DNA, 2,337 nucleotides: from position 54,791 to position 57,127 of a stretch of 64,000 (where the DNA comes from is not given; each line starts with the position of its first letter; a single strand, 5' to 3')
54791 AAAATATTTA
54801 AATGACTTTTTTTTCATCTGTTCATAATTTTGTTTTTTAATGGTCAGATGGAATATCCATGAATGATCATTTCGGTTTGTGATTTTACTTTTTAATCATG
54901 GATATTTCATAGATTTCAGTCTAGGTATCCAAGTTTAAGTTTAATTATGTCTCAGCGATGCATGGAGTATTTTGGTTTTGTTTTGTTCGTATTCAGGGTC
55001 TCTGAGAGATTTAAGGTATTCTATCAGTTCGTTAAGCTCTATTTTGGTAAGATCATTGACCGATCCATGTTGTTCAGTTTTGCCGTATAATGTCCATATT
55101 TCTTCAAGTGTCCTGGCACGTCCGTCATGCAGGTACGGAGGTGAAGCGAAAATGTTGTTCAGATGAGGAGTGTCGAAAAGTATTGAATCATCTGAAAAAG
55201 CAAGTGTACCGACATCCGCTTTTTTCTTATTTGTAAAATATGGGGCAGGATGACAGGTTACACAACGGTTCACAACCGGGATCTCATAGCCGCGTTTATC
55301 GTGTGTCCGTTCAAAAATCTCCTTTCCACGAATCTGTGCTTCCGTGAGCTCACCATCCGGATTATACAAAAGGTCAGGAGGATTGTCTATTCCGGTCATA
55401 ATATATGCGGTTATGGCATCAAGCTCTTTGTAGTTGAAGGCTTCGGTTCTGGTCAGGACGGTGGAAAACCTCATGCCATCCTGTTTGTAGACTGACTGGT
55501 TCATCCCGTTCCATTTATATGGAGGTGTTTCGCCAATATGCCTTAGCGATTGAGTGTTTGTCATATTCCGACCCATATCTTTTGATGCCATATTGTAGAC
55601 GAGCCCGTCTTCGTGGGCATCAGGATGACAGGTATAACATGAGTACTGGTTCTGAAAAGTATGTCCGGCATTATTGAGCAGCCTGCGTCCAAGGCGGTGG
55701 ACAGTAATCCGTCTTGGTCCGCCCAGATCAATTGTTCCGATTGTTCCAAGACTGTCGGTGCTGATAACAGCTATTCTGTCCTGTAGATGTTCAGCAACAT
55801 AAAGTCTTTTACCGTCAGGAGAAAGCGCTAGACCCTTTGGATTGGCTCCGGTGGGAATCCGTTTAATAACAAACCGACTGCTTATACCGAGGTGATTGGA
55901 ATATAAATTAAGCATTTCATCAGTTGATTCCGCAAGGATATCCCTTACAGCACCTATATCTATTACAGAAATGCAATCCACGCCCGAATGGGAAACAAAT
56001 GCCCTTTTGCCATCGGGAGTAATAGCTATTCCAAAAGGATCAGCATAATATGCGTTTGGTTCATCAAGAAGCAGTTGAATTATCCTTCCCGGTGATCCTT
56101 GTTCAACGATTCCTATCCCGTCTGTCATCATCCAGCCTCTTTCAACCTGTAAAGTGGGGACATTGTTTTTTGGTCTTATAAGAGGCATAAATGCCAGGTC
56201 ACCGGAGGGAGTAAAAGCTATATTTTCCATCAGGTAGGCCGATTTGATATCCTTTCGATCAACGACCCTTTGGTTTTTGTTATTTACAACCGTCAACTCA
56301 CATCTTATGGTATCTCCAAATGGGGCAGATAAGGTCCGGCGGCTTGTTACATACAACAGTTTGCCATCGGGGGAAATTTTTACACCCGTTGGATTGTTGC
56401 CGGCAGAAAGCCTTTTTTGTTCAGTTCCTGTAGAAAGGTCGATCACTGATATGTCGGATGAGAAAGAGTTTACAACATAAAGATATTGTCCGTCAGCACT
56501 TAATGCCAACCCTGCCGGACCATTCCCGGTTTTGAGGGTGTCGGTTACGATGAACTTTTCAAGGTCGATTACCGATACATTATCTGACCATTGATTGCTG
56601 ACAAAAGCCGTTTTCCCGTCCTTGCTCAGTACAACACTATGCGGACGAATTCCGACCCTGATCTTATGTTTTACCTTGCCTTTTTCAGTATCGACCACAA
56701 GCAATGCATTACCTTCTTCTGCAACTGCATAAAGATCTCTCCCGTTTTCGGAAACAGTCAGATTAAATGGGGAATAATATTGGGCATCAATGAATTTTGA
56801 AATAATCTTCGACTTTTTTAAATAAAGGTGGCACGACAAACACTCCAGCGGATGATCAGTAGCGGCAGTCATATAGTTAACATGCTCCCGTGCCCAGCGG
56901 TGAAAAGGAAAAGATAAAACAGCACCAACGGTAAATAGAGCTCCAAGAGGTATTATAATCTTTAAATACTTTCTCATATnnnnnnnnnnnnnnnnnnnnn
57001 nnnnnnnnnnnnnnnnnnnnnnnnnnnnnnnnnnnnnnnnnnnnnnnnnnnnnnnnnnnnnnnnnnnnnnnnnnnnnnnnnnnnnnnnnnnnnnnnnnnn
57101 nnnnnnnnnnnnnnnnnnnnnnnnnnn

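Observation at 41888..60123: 18-kb, 12-gene co-directional cluster mixing surface FG-GAP/ASPIC proteins, haem propellers, orphan binding proteins and a cytoplasmic small-molecule module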

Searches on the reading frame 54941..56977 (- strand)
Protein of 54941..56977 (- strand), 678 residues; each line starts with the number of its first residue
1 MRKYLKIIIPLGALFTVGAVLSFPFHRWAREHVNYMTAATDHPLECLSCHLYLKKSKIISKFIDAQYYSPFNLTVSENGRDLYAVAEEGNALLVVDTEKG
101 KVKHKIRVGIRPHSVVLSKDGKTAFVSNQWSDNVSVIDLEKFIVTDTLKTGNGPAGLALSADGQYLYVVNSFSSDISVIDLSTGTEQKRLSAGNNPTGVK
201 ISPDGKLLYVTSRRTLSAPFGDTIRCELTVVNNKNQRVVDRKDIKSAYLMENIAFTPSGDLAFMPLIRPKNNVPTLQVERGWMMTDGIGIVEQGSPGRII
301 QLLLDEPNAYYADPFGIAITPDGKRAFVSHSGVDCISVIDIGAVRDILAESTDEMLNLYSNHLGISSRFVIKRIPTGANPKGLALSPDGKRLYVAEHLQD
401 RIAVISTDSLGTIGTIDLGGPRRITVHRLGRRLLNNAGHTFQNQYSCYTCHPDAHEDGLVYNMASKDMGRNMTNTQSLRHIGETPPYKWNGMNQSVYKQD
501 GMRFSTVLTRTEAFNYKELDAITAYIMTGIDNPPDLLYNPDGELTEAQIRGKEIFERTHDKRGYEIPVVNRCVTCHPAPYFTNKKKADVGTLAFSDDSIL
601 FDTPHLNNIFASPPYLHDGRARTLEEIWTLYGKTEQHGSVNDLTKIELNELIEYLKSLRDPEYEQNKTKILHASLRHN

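Call 4: search_protein_families(library=pfam, proteins=[window:54941-56977:-], max_evalue=0.01)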
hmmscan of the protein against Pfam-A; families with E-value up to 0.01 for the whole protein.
window:54941-56977:- (678 aa): 16 families
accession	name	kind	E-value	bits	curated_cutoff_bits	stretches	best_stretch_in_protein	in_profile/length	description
PF10282.15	Lactonase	-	5.2e-16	59.2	21.7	1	147-214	239-311/344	Lactonase, 7-bladed beta-propeller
PF21783.3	YNCE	-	1.6e-13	51.2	27.1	1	44-215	133-305/339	YNCE-like beta-propeller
PF02239.22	Cytochrom_D1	-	8.4e-11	41.5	25.5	2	62-141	30-108/368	Cytochrome D1 heme domain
PF25174.1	Beta-prop_THOC3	-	7.5e-10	38.7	305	1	73-213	52-191/272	THOC3 beta-propeller domain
PF08450.18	SGL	-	6.8e-09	36.1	26.3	0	150-205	132-188/246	SMP-30/Gluconolactonase/LRE-like region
PF03150.19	CCP_MauG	-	7.6e-08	33.6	25.6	0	571-629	23-79/149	Di-haem cytochrome c peroxidase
PF01731.26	Arylesterase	-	3.3e-07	30.9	21.3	0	194-212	54-72/86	Arylesterase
PF07676.18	PD40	-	5.4e-07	29.8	20.9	0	201-215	16-30/38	WD40-like Beta Propeller Repeat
PF00034.26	Cytochrom_C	-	2.4e-05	26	21.3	0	442-528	8-88/90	Cytochrome c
PF24684.1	Vgb_lyase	-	0.00015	21.1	50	0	69-208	14-153/290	Virginiamycin B lyase family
PF23749.1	DUF7165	-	0.00018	20.9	26.7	1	71-211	25-166/442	Domain of unknown function (DUF7165)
PF03088.22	Str_synth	-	0.0068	16.9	25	0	148-172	53-77/89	Strictosidine synthase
PF06537.16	DHOR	-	0.0074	15.2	22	0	610-658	449-499/499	Di-haem oxidoreductase, putative peroxidase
PF23414.1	Beta-prop_EML_2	-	0.0076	16.1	90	0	130-213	18-101/266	Echinoderm microtubule-associated protein second beta-propeller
PF14522.11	Cytochrome_C7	-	0.0077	16.5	24.8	0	438-456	7-25/67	Cytochrome c7 and related cytochrome c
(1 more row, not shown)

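Call 6: search_protein_families(library=ncbifam, proteins=[window:54941-56977:-], max_evalue=0.01)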
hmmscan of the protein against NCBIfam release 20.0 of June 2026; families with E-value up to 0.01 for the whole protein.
window:54941-56977:- (678 aa): 19 families
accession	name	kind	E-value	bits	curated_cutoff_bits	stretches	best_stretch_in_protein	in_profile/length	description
NF052342.1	hydrazine_BC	exception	4.2e-72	243.4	1250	3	64-416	35-385/690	hydrazine synthase subunit beta-gamma fusion subunit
NF052340.1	hydrazine_beta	equivalog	3.6e-62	210.6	560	1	63-407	28-369/372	hydrazine synthase subunit beta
TIGR03866.1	PQQ_ABC_repeats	subfamily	2.4e-37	128.7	287.3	2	76-229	7-160/310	PQQ-dependent catabolism-associated beta-propeller protein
TIGR02276.1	beta_rpt_yvtn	repeat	5.9e-32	109.4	27.85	3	162-201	2-41/42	beta-propeller repeat protein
NF052460.1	L-NosZ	equivalog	3.1e-25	88.6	700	2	64-218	128-280/480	clade III lactonase-type nitrous-oxide reductase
NF052341.1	hydrazine_gamma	equivalog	1.7e-22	79.8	625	2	423-579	64-218/339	hydrazine synthase subunit gamma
NF052280.1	7_blade_YncE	equivalog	1e-21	77.1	400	1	70-168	218-315/338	7-bladed beta-propeller protein YncE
NF048007.1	MmpL3Stblzr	equivalog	1.5e-17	63.9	600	2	73-211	185-325/366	MmpL3/TtfA transport complex stabilizer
TIGR03907.1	QH_beta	equivalog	1.4e-15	57.3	223.2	2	132-213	11-100/338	quinohemoprotein amine dehydrogenase subunit beta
NF038117.1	choice_anch_I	subfamily_domain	6.9e-10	38.4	300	0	369-423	86-140/458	choice-of-anchor I family protein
TIGR04039.1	MXAN_0977_Heme2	hypoth_equivalog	2.5e-07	30.1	362.85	1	596-634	240-278/336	MbnH family di-heme enzyme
NF008258.1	PRK11028.1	equivalog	2.9e-07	29.9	370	1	69-214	82-249/330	6-phosphogluconolactonase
NF050136.1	PGL_lacton_Staph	exception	1.7e-06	27.3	500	0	146-213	183-259/341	6-phosphogluconolactonase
TIGR04244.1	nitrous_NosZ_RR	equivalog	1.8e-06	26.8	625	0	90-142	292-347/627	TAT-dependent nitrous-oxide reductase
NF033206.1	ScyE_fam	subfamily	1.7e-05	24.5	80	0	148-216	248-323/333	ScyD/ScyE family protein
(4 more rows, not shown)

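Call 8: find_encoding_contigs(protein=window:54941-56977:-, flank=10000, max_places=10)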
Protein window:54941-56977:- (678 aa): 1 contig read that carries it; 1 place shown.
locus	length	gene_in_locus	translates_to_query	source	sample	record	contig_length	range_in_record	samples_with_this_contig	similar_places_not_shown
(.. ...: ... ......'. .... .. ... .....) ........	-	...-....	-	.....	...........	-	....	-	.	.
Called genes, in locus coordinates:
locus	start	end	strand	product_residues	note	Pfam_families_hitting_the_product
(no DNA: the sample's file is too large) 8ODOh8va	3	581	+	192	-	?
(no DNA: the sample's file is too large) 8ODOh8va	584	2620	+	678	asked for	PF21783:YNCE, PF03150:CCP_MauG (faint), PF00034:Cytochrom_C (faint), PF02239:Cytochrom_D1 (faint), PF22494:choice_anch_I (faint), PF08450:SGL (faint), PF10282:Lactonase (faint), PF25174:Beta-prop_THOC3, +2 more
